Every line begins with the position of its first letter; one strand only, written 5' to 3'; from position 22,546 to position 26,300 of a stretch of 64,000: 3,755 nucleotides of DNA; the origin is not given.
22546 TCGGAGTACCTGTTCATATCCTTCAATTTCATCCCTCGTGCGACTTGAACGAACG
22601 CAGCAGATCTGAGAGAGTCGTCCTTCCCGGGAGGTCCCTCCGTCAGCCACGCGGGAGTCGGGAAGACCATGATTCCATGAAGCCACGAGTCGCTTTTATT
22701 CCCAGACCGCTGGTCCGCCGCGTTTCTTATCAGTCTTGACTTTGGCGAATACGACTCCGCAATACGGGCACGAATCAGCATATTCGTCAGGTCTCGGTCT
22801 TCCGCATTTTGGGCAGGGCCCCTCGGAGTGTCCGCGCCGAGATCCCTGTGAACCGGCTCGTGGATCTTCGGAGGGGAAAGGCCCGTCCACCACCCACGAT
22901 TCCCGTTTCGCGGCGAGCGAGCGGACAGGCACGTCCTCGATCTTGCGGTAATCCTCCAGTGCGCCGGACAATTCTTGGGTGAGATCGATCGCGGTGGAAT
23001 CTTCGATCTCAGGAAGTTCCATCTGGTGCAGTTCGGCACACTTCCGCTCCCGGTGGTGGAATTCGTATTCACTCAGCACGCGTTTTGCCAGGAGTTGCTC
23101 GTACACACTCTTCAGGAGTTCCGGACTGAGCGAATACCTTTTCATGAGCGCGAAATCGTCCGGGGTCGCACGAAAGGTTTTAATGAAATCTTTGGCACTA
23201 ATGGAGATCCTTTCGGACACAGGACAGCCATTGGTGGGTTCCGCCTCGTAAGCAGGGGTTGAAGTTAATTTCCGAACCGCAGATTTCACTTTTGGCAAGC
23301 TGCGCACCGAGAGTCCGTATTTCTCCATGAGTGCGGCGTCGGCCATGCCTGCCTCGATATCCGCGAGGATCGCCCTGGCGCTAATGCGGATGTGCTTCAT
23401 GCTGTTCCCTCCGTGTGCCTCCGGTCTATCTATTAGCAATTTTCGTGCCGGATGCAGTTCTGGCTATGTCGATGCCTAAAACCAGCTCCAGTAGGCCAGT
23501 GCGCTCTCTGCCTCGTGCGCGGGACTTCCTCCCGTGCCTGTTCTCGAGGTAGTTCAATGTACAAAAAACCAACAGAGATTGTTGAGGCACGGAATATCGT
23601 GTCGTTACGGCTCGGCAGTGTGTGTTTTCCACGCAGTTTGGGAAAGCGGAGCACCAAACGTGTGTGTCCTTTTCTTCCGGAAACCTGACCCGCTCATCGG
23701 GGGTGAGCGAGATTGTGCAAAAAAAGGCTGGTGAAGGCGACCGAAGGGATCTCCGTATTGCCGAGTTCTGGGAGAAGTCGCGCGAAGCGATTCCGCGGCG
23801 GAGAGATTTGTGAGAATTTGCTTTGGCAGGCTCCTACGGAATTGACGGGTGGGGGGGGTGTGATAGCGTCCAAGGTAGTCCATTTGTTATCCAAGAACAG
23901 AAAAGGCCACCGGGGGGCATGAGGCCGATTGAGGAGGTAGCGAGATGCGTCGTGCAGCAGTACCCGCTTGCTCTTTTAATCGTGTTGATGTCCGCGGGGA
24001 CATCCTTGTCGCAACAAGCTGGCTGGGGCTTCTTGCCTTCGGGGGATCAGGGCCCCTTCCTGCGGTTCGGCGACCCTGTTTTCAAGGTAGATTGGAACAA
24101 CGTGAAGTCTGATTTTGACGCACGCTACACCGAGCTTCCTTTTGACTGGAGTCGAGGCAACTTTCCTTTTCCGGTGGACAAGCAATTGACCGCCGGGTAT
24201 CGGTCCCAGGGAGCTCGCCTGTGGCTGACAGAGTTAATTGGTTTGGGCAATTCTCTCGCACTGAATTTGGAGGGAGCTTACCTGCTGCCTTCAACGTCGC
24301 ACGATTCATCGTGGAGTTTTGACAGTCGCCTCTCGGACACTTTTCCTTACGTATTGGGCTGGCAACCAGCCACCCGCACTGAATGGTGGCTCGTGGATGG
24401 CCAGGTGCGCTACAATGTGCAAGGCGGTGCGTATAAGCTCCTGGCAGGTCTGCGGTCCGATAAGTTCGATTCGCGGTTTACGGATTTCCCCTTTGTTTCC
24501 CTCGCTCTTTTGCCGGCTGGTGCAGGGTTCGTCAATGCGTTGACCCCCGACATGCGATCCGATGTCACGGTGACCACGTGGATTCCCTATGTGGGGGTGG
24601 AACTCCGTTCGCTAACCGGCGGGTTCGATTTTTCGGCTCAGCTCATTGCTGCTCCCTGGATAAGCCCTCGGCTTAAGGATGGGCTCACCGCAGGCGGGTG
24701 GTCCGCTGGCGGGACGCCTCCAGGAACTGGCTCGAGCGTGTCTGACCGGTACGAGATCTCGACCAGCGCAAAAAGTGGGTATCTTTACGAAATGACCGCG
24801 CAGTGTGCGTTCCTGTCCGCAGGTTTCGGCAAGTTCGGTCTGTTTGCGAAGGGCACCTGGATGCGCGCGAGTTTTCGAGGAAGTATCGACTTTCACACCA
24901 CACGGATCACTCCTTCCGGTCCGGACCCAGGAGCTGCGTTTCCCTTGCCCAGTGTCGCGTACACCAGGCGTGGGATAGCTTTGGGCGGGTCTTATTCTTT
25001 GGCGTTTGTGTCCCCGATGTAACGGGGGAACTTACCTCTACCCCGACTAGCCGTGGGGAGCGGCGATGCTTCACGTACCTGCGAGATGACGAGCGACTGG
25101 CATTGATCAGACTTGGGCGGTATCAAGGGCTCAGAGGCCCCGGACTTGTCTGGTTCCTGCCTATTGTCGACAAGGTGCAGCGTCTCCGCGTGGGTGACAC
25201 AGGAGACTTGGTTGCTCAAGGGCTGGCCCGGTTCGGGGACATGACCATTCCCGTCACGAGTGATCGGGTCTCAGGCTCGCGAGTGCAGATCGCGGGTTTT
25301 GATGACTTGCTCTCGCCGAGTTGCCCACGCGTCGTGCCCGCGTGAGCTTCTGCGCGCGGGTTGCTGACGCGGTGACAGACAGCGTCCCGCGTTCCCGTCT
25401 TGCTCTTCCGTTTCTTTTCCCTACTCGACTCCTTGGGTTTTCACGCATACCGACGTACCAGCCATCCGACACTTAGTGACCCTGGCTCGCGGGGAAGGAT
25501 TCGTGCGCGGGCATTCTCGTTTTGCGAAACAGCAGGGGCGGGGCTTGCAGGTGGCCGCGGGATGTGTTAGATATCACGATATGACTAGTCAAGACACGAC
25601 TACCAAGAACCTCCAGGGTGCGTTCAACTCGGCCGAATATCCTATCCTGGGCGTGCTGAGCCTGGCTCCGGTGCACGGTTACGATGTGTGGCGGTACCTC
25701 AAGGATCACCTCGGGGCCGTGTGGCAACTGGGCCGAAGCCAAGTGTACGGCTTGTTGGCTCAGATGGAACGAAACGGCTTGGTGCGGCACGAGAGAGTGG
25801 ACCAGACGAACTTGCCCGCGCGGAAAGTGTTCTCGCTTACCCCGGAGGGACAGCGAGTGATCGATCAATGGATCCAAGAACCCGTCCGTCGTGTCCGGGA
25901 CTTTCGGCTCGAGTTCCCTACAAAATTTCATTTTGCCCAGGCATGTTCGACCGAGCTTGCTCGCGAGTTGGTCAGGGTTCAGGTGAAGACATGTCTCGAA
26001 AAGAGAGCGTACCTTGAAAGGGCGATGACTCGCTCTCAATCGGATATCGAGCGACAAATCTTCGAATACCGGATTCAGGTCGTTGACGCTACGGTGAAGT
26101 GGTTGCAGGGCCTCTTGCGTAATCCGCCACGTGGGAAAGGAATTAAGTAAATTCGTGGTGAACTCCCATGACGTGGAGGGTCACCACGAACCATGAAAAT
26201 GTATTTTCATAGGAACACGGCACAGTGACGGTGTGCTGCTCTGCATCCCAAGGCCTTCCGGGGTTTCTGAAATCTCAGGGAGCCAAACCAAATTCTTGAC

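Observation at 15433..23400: Compact c-di-GMP phosphorelay: hybrid kinase with Hpt, REC-GGDEF, PilZ-like protein, CheY, REC-HD-GYP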

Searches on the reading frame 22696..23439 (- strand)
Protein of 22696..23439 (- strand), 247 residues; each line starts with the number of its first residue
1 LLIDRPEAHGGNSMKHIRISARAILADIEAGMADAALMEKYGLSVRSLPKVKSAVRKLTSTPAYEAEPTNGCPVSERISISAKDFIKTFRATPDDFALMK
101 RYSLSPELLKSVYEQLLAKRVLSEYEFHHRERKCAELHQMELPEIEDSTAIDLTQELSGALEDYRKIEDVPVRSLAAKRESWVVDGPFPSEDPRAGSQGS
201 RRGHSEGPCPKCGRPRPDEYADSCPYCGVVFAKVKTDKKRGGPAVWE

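Call 9: search_protein_families(library=pfam, max_evalue=0.01, proteins=[window:22696-23439:-])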
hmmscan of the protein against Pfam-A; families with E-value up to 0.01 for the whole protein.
window:22696-23439:- (247 aa): 1 family
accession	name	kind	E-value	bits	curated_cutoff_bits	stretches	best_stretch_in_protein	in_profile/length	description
PF13248.11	Zn_ribbon_3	-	0.00098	19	27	1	208-231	4-26/26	zinc-ribbon domain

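Call 11: search_protein_families(library=ncbifam, max_evalue=0.01, proteins=[window:22696-23439:-])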
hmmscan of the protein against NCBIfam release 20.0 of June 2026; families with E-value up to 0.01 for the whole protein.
window:22696-23439:- (247 aa): 0 families

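Call 38: find_homologous_proteins(query=window:22696-23400:-, max_evalue=0.001)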
Query window:22696-23400:- (234 aa): 14 proteins with E <= 0.001 among 490 candidates.
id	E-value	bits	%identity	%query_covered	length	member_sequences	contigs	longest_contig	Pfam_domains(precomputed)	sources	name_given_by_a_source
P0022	9.5e-153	524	100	100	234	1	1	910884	-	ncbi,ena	-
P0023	6.1e-110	384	74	100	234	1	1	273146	-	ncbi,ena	-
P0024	4.7e-105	368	71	100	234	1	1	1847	-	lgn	-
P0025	9.3e-83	295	60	100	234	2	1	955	-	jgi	jgi:hypothetical protein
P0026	2.6e-82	294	60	100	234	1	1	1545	-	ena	-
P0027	3.6e-81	290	60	100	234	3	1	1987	-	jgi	-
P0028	2.6e-78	281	57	100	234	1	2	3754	-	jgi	jgi:hypothetical protein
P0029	2.6e-70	255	54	100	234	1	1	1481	-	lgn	-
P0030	2.7e-44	170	40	100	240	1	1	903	-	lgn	-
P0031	1.2e-37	148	36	100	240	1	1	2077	-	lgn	-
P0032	4.9e-24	103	34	94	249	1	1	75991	-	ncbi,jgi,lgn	jgi:hypothetical protein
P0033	3.5e-17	81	32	71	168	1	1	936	-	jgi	jgi:hypothetical protein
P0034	2.3e-10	59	30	50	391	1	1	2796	-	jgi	jgi:hypothetical protein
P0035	2.7e-5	42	36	24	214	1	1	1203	PF13240.12,PF12773.14,PF17032.11,PF10164.15,PF10571.16,PF13248.12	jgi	jgi:hypothetical protein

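Call 39: find_encoding_contigs(protein=P0022, flank=10000, max_places=2)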
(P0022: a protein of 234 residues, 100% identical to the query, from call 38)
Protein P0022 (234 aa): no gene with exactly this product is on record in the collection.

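Call 40: find_encoding_contigs(protein=P0032, flank=10000, max_places=2)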
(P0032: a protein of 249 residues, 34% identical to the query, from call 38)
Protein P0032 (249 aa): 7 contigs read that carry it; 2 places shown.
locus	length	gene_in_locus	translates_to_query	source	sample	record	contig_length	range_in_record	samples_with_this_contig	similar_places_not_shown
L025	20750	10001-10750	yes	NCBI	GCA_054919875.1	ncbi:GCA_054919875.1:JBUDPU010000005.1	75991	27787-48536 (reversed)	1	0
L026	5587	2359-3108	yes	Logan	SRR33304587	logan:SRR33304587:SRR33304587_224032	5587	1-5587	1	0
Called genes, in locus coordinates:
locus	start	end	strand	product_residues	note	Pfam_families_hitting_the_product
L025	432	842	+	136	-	PF01982:CTP-dep_RFKase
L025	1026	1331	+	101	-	-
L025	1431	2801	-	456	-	-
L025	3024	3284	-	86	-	-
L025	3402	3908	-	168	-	PF01558:POR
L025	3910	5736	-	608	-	PF01855:POR_N, PF13237:Fer4_10 (faint), PF02775:TPP_enzyme_C, PF14697:Fer4_21 (faint), PF00037:Fer4, PF12837:Fer4_6 (weak)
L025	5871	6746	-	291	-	PF01937:ARMT1-like_dom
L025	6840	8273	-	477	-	PF00027:cNMP_binding, PF00069:Pkinase, PF07714:PK_Tyr_Ser-Thr, PF03109:ABC1 (weak), PF01636:APH (weak)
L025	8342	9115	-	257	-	PF12146:Hydrolase_4, PF00561:Abhydrolase_1 (faint), PF12697:Abhydrolase_6 (faint)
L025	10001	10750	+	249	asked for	-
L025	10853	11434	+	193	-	-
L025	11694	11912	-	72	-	-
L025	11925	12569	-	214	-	-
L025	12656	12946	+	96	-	PF00216:Bac_DNA_binding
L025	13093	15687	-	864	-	-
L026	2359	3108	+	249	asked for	-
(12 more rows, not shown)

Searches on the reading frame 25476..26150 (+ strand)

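Call 9: search_protein_families(library=pfam, max_evalue=0.01, proteins=[window:25476-26150:+])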
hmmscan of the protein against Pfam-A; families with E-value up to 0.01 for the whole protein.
window:25476-26150:+ (224 aa): 1 family
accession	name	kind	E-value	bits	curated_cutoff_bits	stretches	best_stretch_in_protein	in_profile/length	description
PF03551.20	PadR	-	6.2e-17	61.8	27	1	57-130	1-74/75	Transcriptional regulator PadR-like family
